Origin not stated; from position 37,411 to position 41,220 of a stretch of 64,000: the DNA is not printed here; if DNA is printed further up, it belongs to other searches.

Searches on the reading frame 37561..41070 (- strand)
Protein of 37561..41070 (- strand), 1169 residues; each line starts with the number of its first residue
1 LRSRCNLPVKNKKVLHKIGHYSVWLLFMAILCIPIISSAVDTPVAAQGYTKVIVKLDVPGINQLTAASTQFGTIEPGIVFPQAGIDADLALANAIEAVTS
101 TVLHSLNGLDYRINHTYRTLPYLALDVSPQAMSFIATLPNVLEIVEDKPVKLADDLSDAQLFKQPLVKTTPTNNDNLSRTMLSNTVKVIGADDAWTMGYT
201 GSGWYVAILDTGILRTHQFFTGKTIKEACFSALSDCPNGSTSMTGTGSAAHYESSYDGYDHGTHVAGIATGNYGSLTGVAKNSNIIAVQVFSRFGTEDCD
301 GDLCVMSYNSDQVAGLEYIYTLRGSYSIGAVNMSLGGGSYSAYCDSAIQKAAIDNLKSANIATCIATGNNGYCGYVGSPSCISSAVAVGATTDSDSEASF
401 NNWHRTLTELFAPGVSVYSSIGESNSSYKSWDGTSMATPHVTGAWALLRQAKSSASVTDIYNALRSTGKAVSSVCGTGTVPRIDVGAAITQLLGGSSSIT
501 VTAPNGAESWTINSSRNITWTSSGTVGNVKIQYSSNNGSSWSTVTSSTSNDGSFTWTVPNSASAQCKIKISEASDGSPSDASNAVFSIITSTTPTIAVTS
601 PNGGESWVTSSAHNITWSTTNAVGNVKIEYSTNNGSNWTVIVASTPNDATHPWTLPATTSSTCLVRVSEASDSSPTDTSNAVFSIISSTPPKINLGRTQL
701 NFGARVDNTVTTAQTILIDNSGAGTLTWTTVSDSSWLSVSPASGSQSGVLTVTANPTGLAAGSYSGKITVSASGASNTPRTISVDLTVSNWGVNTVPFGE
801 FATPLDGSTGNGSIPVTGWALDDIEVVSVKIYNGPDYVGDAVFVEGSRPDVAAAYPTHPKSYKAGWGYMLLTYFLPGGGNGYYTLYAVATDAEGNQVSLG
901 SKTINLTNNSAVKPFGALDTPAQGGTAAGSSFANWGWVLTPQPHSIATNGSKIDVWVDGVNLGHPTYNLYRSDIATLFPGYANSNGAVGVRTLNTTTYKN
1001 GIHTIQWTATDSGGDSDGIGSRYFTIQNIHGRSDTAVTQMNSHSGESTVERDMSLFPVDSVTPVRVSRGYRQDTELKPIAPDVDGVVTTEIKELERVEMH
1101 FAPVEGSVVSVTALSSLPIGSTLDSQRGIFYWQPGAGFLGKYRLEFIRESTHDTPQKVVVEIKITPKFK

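Call 18: search_protein_families(library=pfam, proteins=[window:37561-41070:-])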
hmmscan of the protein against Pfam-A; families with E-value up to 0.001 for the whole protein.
window:37561-41070:- (1169 aa): 4 families
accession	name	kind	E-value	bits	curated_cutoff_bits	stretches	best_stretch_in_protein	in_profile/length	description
PF00082.27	Peptidase_S8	-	6.2e-33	114.8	21.8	1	201-468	1-273/288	Subtilase family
PF19190.6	BACON_2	-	3.6e-08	33.7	25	1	708-774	15-85/94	Viral BACON domain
PF21471.3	Reelin_subrepeat-B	-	1.2e-05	25.5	27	0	527-561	58-96/127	Reelin subrepeat B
PF17957.7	Big_7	-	0.00094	20.2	24.1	0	797-834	1-40/70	Bacterial Ig domain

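Call 73: find_homologous_proteins(query=window:37561-41070:-, max_evalue=1e-30)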
Query window:37561-41070:- (1169 aa): 3617 proteins with E <= 1e-30 among 8000 candidates; the best 120 are listed.
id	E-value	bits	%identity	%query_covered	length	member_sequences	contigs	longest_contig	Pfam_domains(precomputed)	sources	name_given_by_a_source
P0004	0.0e+0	2597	100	99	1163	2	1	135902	PF19190.7,PF21471.4,PF00082.28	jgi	-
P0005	0.0e+0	1404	58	96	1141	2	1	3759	PF19190.7,PF17957.8,PF10342.16,PF00082.28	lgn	-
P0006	0.0e+0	1402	58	96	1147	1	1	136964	PF17957.8,PF10342.16,PF21471.4,PF00082.28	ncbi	-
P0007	0.0e+0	1394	57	96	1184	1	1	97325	PF17957.8,PF10342.16,PF00082.28,PF19077.7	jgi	-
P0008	0.0e+0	1385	57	96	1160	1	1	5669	PF19190.7,PF17957.8,PF00082.28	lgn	-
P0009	0.0e+0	1377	56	95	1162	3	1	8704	PF19190.7,PF17957.8,PF10342.16,PF00082.28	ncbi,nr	ncbi:MAG: S8 family serine peptidase [Acidobacteria bacterium]|nr:S8 family serine peptidase [Acidob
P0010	0.0e+0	1373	56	96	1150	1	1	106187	PF17957.8,PF00082.28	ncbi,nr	ncbi:MAG: S8 family serine peptidase [Candidatus Aminicenantes bacterium]|nr:S8 family serine peptid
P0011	0.0e+0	1370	62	47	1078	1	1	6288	PF00082.28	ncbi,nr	ncbi:MAG: S8 family serine peptidase [bacterium]|nr:S8 family serine peptidase [bacterium]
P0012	0.0e+0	1367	56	96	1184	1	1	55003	PF17957.8,PF10342.16,PF21471.4,PF00082.28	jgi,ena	-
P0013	0.0e+0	1364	57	96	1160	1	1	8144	PF19190.7,PF17957.8,PF10342.16,PF00082.28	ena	-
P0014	0.0e+0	1351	61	51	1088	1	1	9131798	PF17957.8,PF00082.28,PF19077.7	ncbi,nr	ncbi:MAG: S8 family serine peptidase [Candidatus Aminicenantes bacterium]|nr:MAG: S8 family serine p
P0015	0.0e+0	1350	55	96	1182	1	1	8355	PF17957.8,PF00082.28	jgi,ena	-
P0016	0.0e+0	1337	62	47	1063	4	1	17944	PF19190.7,PF17957.8,PF00082.28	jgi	jgi:subtilisin family serine protease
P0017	0.0e+0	1337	61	49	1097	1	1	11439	PF19190.7,PF00082.28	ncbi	-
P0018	0.0e+0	1329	62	49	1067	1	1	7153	PF00082.28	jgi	jgi:subtilisin family serine protease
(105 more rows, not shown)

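Call 74: find_encoding_contigs(protein=P0006, flank=10000, max_places=2)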
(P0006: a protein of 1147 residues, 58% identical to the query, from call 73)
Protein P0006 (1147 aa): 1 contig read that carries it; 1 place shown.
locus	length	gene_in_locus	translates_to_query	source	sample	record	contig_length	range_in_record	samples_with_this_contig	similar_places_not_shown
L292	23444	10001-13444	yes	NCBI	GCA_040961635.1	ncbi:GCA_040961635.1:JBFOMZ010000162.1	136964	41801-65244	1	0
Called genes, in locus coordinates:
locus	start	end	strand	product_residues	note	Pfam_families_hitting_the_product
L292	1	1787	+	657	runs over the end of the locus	PF08241:Methyltransf_11, PF13649:Methyltransf_25 (weak), PF00535:Glycos_transf_2, PF10111:Glyco_tranf_2_2, PF13641:Glyco_tranf_2_3 (weak)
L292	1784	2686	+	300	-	PF00535:Glycos_transf_2, PF10111:Glyco_tranf_2_2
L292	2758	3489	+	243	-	PF07021:MetW, PF13489:Methyltransf_23, PF08241:Methyltransf_11, PF08242:Methyltransf_12, PF13649:Methyltransf_25, PF13847:Methyltransf_31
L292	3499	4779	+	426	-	PF13439:Glyco_transf_4, PF13579:Glyco_trans_4_4 (weak), PF00534:Glycos_transf_1, PF13692:Glyco_trans_1_4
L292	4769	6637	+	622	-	PF00535:Glycos_transf_2, PF13641:Glyco_tranf_2_3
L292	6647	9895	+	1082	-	PF13583:Reprolysin_4, PF13688:Reprolysin_5, PF13582:Reprolysin_3, PF10342:Kre9_KNH (faint), PF17957:Big_7 (faint), PF19190:BACON_2 (weak)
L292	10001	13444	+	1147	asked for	PF00082:Peptidase_S8, PF17957:Big_7 (faint), PF10342:Kre9_KNH (faint), PF21471:Reelin_subrepeat-B (faint)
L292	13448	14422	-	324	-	PF00459:Inositol_P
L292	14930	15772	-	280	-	-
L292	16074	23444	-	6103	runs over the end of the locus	PF00668:Condensation, PF00501:AMP-binding, PF13193:AMP-binding_C, PF00550:PP-binding, PF00668:Condensation, PF00501:AMP-binding, PF08241:Methyltransf_11, PF08242:Methyltransf_12, +18 more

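Call 75: find_encoding_contigs(protein=P0010, flank=10000, max_places=2)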
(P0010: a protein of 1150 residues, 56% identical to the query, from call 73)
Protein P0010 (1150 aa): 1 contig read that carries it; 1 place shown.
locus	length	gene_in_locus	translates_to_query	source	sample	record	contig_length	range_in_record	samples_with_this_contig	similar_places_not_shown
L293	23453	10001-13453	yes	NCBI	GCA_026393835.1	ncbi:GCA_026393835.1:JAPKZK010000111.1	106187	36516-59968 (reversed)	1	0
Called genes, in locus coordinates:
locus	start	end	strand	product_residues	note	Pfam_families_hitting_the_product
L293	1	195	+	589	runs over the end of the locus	PF13641:Glyco_tranf_2_3, PF00535:Glycos_transf_2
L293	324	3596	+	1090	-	PF13688:Reprolysin_5, PF13582:Reprolysin_3, PF17957:Big_7 (weak)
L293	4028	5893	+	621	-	PF12704:MacB_PCD, PF02687:FtsX, PF12704:MacB_PCD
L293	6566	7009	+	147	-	PF13560:HTH_31, PF01381:HTH_3, PF12844:HTH_19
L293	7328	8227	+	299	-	-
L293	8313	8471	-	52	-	-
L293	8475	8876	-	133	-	-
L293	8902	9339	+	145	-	PF12844:HTH_19 (weak), PF01381:HTH_3 (weak)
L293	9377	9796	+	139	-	PF13560:HTH_31 (weak), PF01381:HTH_3, PF12844:HTH_19 (weak)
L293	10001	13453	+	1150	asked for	PF00082:Peptidase_S8, PF17957:Big_7 (faint)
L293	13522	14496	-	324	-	PF00459:Inositol_P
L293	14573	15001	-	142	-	PF12844:HTH_19, PF13560:HTH_31 (weak), PF01381:HTH_3 (weak)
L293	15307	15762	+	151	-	PF12802:MarR_2, PF01047:MarR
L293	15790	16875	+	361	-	PF03599:CdhD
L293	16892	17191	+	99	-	PF00037:Fer4, PF12797:Fer4_2 (weak), PF12838:Fer4_7, PF13237:Fer4_10, PF14697:Fer4_21 (weak), PF12837:Fer4_6, PF13187:Fer4_9, PF00037:Fer4 (weak), +5 more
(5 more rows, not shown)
